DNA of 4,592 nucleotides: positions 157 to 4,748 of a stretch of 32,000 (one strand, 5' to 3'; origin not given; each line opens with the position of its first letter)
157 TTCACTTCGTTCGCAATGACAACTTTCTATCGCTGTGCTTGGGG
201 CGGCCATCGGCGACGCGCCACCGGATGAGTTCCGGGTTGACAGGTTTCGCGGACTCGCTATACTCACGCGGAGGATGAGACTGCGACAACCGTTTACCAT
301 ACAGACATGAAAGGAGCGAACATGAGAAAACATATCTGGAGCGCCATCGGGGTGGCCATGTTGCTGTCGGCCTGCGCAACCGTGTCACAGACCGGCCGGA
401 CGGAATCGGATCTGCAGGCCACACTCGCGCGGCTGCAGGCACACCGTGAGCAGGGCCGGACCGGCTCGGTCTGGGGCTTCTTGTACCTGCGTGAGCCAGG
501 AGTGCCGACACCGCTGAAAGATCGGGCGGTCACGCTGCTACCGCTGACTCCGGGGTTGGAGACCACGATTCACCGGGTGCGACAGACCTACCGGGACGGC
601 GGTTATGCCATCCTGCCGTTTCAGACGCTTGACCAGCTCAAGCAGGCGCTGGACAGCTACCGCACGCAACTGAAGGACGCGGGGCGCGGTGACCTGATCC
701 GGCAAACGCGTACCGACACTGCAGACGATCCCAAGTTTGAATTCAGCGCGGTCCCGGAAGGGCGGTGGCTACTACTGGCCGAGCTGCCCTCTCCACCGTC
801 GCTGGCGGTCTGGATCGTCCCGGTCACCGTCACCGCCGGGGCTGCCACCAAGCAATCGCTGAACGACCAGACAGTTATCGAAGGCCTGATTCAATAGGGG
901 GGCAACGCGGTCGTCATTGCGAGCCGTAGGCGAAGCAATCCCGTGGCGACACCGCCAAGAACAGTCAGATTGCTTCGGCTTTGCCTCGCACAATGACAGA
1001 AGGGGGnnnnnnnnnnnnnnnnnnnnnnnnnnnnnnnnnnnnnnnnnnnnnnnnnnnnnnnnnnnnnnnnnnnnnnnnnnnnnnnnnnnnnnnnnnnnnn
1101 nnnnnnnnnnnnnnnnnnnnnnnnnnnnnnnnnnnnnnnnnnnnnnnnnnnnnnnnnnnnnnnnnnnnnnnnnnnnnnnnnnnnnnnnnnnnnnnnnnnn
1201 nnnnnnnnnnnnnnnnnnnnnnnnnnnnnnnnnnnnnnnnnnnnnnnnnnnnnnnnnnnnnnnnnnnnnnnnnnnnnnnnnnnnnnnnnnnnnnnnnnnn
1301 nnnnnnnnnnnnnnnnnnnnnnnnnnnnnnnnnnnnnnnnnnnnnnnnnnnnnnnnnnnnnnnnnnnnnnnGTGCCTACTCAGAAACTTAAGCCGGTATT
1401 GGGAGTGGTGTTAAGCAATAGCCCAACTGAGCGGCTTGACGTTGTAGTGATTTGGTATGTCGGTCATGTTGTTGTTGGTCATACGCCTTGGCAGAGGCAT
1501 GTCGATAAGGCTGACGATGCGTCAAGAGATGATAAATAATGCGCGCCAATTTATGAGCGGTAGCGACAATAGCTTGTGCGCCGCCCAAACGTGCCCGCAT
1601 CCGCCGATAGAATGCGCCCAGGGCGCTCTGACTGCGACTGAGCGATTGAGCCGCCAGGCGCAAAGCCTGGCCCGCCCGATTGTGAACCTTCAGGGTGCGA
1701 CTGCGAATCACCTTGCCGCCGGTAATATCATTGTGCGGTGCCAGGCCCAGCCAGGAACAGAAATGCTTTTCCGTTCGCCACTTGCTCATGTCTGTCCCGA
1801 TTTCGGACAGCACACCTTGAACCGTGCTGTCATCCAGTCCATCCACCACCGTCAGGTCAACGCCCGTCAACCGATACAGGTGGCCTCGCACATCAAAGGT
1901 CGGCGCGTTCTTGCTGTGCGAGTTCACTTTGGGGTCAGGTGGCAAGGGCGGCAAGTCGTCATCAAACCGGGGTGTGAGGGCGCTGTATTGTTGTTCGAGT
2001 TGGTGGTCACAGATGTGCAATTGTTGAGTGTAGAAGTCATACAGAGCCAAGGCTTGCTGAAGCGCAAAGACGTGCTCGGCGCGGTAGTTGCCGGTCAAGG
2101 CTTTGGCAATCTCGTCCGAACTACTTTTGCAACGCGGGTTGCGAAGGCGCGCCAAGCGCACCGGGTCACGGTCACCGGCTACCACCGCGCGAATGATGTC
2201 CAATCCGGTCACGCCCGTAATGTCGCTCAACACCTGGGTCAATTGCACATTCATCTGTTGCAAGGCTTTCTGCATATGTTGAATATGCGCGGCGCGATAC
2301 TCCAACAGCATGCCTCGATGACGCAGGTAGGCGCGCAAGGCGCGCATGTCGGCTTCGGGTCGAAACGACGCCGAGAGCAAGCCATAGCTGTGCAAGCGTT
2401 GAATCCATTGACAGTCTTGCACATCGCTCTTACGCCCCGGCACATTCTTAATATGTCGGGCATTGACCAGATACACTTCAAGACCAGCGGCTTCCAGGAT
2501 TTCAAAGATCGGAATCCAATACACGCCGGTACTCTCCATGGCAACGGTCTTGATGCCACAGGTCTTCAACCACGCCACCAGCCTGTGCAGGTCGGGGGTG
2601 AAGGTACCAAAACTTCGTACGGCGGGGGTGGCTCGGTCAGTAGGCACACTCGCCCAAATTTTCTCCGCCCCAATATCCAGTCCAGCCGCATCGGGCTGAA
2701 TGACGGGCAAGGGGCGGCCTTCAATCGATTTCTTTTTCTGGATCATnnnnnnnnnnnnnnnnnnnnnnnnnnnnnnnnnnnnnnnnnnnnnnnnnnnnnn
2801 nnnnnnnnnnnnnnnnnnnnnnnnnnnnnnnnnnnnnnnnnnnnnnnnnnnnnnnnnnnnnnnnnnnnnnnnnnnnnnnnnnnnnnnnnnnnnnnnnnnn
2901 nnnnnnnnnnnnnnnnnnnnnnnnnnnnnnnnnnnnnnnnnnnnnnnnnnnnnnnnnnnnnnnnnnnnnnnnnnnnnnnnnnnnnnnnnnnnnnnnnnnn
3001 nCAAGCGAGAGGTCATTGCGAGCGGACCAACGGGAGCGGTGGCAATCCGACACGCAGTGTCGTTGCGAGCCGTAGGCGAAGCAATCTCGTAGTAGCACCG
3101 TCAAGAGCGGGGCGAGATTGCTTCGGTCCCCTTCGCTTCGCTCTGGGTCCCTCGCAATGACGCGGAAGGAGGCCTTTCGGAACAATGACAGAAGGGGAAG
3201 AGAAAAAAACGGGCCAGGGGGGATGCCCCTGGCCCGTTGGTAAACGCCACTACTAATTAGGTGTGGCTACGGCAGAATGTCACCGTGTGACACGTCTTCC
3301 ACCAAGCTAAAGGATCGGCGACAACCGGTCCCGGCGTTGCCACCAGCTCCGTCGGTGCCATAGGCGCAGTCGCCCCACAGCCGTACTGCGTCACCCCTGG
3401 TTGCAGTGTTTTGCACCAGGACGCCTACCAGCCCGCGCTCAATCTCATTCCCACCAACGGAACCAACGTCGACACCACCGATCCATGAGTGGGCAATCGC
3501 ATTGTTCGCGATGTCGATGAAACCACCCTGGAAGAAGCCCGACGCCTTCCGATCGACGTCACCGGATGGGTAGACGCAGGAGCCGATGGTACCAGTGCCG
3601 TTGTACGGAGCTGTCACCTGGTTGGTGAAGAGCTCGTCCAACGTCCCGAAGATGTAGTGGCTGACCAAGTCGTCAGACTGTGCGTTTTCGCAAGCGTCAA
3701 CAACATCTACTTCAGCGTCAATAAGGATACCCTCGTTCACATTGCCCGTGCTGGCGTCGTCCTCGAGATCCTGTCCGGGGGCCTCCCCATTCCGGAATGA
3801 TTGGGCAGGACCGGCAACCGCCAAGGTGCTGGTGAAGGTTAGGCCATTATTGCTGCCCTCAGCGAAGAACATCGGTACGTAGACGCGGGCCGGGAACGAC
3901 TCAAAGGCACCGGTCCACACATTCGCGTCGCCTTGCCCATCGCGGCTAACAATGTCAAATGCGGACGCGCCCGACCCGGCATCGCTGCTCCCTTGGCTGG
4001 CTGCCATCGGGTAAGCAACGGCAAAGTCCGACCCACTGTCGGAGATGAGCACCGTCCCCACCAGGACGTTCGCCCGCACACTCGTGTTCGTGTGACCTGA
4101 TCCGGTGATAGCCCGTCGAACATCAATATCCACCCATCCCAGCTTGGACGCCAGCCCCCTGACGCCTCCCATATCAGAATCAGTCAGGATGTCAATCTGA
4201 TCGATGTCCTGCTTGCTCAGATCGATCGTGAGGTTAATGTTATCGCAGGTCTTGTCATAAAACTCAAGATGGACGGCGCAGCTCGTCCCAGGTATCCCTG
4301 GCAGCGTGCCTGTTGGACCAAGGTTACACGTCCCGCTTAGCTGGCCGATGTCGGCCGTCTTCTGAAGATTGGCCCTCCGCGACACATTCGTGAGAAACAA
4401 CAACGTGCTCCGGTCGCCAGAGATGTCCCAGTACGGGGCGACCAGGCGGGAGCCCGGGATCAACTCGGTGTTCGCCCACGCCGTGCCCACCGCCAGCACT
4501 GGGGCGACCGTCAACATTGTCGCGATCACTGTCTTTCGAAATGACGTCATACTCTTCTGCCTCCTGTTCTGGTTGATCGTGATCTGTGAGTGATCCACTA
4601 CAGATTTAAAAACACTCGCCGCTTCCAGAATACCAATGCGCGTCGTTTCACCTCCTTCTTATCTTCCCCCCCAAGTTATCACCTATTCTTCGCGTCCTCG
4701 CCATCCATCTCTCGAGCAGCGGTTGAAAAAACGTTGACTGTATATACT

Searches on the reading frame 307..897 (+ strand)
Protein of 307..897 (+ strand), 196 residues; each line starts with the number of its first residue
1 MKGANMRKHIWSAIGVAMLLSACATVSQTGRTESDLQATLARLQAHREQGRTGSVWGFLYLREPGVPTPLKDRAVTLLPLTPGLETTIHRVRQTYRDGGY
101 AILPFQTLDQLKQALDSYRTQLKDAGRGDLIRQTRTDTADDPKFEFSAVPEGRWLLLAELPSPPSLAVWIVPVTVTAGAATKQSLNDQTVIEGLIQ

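Call 9: search_protein_families(library=ncbifam, proteins=[window:307-897:+], max_evalue=0.01)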
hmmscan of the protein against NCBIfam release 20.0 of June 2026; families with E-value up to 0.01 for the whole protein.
window:307-897:+ (196 aa): 0 families

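Call 41: find_encoding_contigs(protein=window:307-897:+, flank=10000, max_places=3)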
Protein window:307-897:+ (196 aa): no gene with exactly this product is on record in the collection.

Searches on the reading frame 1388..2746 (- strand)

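Call 9: search_protein_families(library=ncbifam, proteins=[window:1388-2746:-], max_evalue=0.01)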
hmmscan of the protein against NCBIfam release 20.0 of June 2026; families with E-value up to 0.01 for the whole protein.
window:1388-2746:- (452 aa): 3 families
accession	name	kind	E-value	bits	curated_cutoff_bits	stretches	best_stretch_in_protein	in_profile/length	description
NF033542.1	transpos_IS110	equivalog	3.8e-76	256.5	140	1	21-413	2-343/343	IS110 family RNA-guided transposase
NF051857.1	transpos_IS110_2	equivalog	2.7e-06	26.7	180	1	21-113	3-106/393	IS110 family transposase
NF052498.1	TIGR_Tas_endo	equivalog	0.0074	16.3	100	0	301-394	76-171/215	TIGR-Tas system RNA-guided endonuclease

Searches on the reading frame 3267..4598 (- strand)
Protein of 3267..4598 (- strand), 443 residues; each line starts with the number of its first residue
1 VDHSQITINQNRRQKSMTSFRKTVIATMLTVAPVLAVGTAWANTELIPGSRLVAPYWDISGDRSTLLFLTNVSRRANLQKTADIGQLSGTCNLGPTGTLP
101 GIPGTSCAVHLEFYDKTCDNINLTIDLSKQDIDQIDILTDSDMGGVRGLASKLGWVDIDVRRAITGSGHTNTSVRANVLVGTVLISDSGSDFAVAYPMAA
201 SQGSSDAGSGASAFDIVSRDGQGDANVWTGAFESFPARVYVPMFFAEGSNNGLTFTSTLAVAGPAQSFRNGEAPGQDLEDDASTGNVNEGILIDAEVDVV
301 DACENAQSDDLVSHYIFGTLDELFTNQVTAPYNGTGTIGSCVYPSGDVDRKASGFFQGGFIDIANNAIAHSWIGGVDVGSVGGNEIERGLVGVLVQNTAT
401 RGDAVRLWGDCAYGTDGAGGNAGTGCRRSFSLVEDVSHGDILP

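Call 9: search_protein_families(library=ncbifam, proteins=[window:3267-4598:-], max_evalue=0.01)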
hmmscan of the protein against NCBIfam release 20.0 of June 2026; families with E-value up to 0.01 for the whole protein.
window:3267-4598:- (443 aa): 0 families

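Call 11: search_protein_families(library=pfam, proteins=[window:3267-4598:-], max_evalue=0.01)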
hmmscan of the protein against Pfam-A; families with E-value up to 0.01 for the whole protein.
window:3267-4598:- (443 aa): 0 families

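Call 42: find_encoding_contigs(protein=window:3267-4598:-, flank=10000, max_places=3)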
Protein window:3267-4598:- (443 aa): no gene with exactly this product is on record in the collection.
